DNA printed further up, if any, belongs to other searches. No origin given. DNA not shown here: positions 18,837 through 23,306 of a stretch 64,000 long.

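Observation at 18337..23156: Giant single-polypeptide ferredoxin–NfnB/GltD–NfnA/PyrK fusion flavoprotein followed by a stand-alone GAF protein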

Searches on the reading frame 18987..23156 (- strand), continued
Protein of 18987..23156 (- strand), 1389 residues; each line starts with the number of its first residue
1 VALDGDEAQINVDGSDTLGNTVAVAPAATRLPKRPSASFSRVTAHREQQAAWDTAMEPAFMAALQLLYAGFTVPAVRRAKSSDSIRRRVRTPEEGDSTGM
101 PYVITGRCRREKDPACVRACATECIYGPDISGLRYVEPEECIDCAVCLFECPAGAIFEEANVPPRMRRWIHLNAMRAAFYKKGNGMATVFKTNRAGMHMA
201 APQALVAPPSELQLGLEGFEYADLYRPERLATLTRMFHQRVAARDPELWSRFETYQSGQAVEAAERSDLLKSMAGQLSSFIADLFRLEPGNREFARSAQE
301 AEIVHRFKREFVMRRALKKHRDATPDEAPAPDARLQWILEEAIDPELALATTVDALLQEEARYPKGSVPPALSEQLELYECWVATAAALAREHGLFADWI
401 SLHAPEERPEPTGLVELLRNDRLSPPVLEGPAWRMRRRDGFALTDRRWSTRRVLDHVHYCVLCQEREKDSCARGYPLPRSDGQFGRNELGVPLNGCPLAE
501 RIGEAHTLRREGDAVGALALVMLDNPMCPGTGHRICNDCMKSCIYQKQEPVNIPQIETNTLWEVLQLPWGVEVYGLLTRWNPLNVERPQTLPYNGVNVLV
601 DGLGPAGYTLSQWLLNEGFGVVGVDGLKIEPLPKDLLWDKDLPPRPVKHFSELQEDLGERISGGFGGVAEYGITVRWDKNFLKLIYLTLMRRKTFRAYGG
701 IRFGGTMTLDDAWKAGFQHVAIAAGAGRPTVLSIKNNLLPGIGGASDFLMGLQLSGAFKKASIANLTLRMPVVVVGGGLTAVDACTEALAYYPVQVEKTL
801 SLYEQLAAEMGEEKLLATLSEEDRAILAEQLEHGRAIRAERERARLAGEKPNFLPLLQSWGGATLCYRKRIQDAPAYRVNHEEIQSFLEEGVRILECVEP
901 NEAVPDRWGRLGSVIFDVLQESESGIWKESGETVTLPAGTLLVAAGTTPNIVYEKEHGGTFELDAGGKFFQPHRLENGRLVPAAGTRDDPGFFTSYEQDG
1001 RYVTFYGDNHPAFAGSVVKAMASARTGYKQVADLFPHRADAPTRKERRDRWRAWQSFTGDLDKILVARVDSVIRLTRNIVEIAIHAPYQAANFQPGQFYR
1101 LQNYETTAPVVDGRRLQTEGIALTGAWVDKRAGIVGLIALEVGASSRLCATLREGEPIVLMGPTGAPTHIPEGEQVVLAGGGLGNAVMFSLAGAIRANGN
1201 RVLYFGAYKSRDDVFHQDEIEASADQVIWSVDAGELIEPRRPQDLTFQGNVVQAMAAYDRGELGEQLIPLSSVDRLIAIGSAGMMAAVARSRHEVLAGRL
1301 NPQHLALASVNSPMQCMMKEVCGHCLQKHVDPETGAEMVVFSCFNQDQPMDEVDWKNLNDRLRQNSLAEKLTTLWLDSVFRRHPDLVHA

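Call 11: find_encoding_contigs(protein=P0001, flank=8000, max_places=3)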
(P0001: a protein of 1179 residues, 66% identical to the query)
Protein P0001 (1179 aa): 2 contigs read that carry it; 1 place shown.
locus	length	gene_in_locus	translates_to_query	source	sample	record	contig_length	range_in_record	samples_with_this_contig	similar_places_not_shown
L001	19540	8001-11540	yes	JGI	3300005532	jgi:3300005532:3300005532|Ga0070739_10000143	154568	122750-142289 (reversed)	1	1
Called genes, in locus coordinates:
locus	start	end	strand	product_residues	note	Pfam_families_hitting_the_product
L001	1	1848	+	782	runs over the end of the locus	PF00122:E1-E2_ATPase, PF00702:Hydrolase, PF13246:Cation_ATPase, PF00689:Cation_ATPase_C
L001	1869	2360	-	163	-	-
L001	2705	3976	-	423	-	PF05598:DUF772, PF01609:DDE_Tnp_1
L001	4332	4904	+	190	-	PF01590:GAF, PF13185:GAF_2, PF13492:GAF_3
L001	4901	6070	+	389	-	PF05222:AlaDh_PNT_N, PF01262:AlaDh_PNT_C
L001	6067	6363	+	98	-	PF12769:PNTB_4TM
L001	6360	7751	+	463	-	PF02233:PNTB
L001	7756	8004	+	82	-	PF12797:Fer4_2 (faint), PF13237:Fer4_10 (weak), PF14697:Fer4_21 (faint), PF12838:Fer4_7, PF13183:Fer4_8 (faint), PF13187:Fer4_9 (weak), PF25160:LdpA_Fe-S-bd (weak), PF00037:Fer4, +1 more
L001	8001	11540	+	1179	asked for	PF27156:RP005_N, PF07992:Pyr_redox_2 (weak)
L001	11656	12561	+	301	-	PF08240:ADH_N, PF00107:ADH_zinc_N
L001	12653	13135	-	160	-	-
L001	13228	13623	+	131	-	PF04120:Iron_permease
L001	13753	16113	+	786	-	PF02190:LON_substr_bdg, PF00004:AAA, PF07728:AAA_5, PF22667:Lon_lid, PF05362:Lon_C, PF13541:ChlI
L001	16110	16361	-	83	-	PF01568:Molydop_binding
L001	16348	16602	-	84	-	-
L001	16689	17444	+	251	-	PF18914:DUF5666 (faint)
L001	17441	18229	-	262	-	PF00378:ECH_1, PF16113:ECH_2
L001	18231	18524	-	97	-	PF03992:ABM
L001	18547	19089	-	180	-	-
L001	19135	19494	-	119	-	-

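Call 12: find_encoding_contigs(protein=P0091, flank=8000, max_places=3)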
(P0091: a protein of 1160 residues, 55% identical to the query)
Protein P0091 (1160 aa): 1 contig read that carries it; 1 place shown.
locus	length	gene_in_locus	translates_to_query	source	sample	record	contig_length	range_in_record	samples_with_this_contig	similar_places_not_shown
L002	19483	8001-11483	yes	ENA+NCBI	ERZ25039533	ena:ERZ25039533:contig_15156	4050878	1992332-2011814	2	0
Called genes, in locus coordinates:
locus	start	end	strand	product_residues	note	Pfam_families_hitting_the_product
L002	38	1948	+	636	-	PF13522:GATase_6, PF13537:GATase_7, PF00733:Asn_synthase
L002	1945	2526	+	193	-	PF13439:Glyco_transf_4, PF13579:Glyco_trans_4_4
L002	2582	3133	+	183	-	PF00534:Glycos_transf_1, PF13692:Glyco_trans_1_4, PF20706:GT4-conflict (weak), PF13524:Glyco_trans_1_2 (weak)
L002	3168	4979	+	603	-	PF00953:Glycos_transf_4, PF13727:CoA_binding_3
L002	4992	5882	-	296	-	PF03783:CsgG, PF13036:LpoB, PF16539:FlgT_M, PF16538:FlgT_C (weak)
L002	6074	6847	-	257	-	PF05690:ThiG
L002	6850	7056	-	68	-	PF02597:ThiS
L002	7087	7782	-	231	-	PF18914:DUF5666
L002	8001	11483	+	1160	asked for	PF27156:RP005_N, PF07992:Pyr_redox_2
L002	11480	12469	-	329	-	PF02685:Glucokinase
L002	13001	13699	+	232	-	PF13432:TPR_16, PF13414:TPR_11, PF14559:TPR_19 (weak), PF00515:TPR_1, PF07719:TPR_2, PF13181:TPR_8, PF13432:TPR_16, PF13414:TPR_11, +9 more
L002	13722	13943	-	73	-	-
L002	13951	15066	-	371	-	PF00270:DEAD, PF04851:ResIII, PF00271:Helicase_C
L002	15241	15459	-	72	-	PF01176:eIF-1a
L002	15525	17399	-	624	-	PF00501:AMP-binding, PF13193:AMP-binding_C, PF00550:PP-binding, PF01553:Acyltransferase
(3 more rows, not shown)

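Call 21: find_related_loci(query=A1, collection=genome_contigs, flank=6000)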
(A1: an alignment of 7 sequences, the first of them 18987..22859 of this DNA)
Query A1 (1290 aa) in genome_contigs; peptide patterns used: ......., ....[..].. (x = any residue, [..] = any of these).
600 stretches matched a pattern (row limit reached: there are more); 597 encode a relative of the query (tblastn E <= 1e-3); the best 80 are kept; 80 distinct loci.
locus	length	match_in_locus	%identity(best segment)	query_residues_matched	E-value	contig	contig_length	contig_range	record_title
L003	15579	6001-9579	55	113-1284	0e+0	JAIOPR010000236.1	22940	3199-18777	MAG: Planctomycetota bacterium isolate LakeFargette_0920_ALND_MAG_66_10 LacPavin_0920_ALND_scaffold_714276, whole genome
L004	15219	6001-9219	57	109-1271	0e+0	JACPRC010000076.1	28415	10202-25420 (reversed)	MAG: Planctomycetota bacterium isolate NC_groundwater_669_Ag_B-0.1um_68_34 B_1_S1_Biohub_coassembly_k141_2144202, whole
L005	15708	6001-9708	52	95-1283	0e+0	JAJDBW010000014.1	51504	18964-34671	MAG: Nitrospirota bacterium isolate OFTM308 OFTM308_13, whole genome shotgun sequence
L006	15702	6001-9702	54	102-1283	0e+0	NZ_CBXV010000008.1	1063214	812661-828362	Pyrinomonas methylaliphatogenes strain K22, whole genome shotgun sequence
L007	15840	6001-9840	52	80-1288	0e+0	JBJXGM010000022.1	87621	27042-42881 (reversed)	MAG: Myxococcaceae bacterium isolate F1F2.bin.303 k127_6185951, whole genome shotgun sequence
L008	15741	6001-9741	52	108-1287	0e+0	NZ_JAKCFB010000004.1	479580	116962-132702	Myxococcus dinghuensis strain K15C18031901 gnl_BDEABKDG_4, whole genome shotgun sequence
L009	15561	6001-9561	53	111-1282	0e+0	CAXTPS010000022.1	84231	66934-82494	MAG TPA_asm: uncultured Pyrinomonadaceae bacterium isolate public_SRR14722139_metawrap_bin.1 genome assembly, contig: pu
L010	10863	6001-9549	53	112-1289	0e+0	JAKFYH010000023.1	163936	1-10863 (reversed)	MAG: Acidobacteria bacterium isolate ND5_Bin_50 ND5_0000061, whole genome shotgun sequence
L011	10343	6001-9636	52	91-1281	0e+0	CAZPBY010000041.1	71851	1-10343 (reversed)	MAG TPA_asm: uncultured Solibacteraceae bacterium isolate binchicken_co185_13 genome assembly, contig: NODE_478_length_7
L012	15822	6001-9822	51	111-1281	0e+0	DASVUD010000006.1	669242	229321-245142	MAG TPA_asm: Pyrinomonadaceae bacterium isolate SMAG_U3308 k141_364972, whole genome shotgun sequence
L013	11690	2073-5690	54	84-1285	0e+0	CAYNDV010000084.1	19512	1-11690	MAG TPA_asm: uncultured Vicinamibacterales bacterium isolate binchicken_co115_131 genome assembly, contig: NODE_4466_len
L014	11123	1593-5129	53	112-1277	0e+0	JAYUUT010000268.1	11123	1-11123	MAG: Myxococcales bacterium isolate GL124_DN_concoct_140 GL124_DN_concoct_140_267, whole genome shotgun sequence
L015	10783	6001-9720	51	90-1283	0e+0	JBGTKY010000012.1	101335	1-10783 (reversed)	MAG: Pyrinomonadaceae bacterium isolate JTS-RE324 k141_2153527, whole genome shotgun sequence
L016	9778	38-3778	52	108-1287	0e+0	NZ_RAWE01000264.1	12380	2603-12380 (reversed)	Corallococcus carmarthensis strain CA043D NODE_264_12380_cov_28.6581_ID_11107, whole genome shotgun sequence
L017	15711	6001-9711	52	101-1285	0e+0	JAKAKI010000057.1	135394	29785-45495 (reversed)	MAG: bacterium isolate WY4.bin59 NODE_124_length_135394_cov_6.837462, whole genome shotgun sequence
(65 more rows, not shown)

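Call 24: search_solved_structures(query=window:18987-22859:-, max_evalue=0.001)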
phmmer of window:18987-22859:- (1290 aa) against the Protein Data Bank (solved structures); distinct sequences matched with E-value up to 0.001: 33.
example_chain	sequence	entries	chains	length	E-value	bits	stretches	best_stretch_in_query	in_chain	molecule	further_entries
5jca_S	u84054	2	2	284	2.5e-15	58.3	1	979-1135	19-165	NADH-dependent Ferredoxin:NADP Oxidoreductase (NfnI) subunit beta | NADH-dependent Ferredoxin:NADP Oxidoreductase subunit beta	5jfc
1frj_A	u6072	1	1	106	1.8e-13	52.1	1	3-79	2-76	FERREDOXIN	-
1g6b_A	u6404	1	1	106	2.2e-13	51.8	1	3-79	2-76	7FE FERREDOXIN I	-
1frh_A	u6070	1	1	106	2.3e-13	51.7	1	3-79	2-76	FERREDOXIN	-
1frm_A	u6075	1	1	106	3.1e-13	51.3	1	3-79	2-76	FERREDOXIN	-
1frk_A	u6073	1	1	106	3.3e-13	51.2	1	3-79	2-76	FERREDOXIN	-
1b0t_A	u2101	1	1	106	4.3e-13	50.8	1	3-79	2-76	PROTEIN (FERREDOXIN I)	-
1d3w_A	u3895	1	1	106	5e-13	50.6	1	3-79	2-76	FERREDOXIN 1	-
1fdd_A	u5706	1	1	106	5.4e-13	50.5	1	3-79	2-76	FERREDOXIN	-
1axq_A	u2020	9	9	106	5.7e-13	50.4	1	3-79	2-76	FERREDOXIN | FERREDOXIN I | 7-FE FERREDOXIN I (FD1)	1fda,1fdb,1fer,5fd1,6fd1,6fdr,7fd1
1f5b_A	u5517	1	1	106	7e-13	50.1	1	3-79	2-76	FERREDOXIN 1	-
1g3o_A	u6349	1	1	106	8.4e-13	49.9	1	3-79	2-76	7FE FERREDOXIN I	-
1fri_A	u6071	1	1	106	1e-12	49.6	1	3-79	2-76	FERREDOXIN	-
1f5c_A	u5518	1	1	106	1.4e-12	49.2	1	3-79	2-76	FERREDOXIN 1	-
1ftc_A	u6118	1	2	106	1.4e-12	49.1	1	3-79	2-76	FERREDOXIN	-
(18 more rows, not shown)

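Call 44: find_encoding_contigs(protein=window:18987-22859:-, flank=3000, max_places=6)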
Protein window:18987-22859:- (1290 aa): no gene with exactly this product is on record in the collection.

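Call 47: find_encoding_contigs(protein=window:18987-22601:-, flank=3000, max_places=6)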
Protein window:18987-22601:- (1204 aa): no gene with exactly this product is on record in the collection.

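Call 48: find_encoding_contigs(protein=window:18987-23156:-, flank=3000, max_places=6)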
Protein window:18987-23156:- (1389 aa): no gene with exactly this product is on record in the collection.

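Call 49: list_cluster_members(proteins=[window:18987-23105:-, window:18987-22991:-, window:18987-22976:-, window:18987-22940:-, window:18987-22571:-, window:18987-22565:-, window:18337-18972:-, window:23183-24334:+])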
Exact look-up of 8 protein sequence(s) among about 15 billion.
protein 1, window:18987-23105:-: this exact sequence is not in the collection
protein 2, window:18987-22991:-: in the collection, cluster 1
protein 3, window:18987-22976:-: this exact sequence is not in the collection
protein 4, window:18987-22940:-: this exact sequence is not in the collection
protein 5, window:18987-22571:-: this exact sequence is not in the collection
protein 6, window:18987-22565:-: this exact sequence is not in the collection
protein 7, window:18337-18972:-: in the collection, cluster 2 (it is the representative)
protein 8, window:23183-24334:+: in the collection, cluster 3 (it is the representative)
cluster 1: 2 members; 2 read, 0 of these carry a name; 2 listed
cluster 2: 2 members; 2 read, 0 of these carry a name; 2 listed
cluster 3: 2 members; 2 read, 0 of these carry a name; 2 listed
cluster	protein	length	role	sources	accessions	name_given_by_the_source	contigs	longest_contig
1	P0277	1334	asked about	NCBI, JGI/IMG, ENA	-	-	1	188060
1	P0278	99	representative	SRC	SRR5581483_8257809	-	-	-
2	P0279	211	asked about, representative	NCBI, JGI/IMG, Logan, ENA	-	-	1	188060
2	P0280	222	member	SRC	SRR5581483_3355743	-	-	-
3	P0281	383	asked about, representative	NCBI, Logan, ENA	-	-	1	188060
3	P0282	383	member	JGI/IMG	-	-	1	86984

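Call 51: find_encoding_contigs(protein=window:18987-22991:-, flank=2000, max_places=6)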
Protein window:18987-22991:- (1334 aa): no gene with exactly this product is on record in the collection.

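Call 52: find_encoding_contigs(protein=P0282, flank=6000, max_places=6)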
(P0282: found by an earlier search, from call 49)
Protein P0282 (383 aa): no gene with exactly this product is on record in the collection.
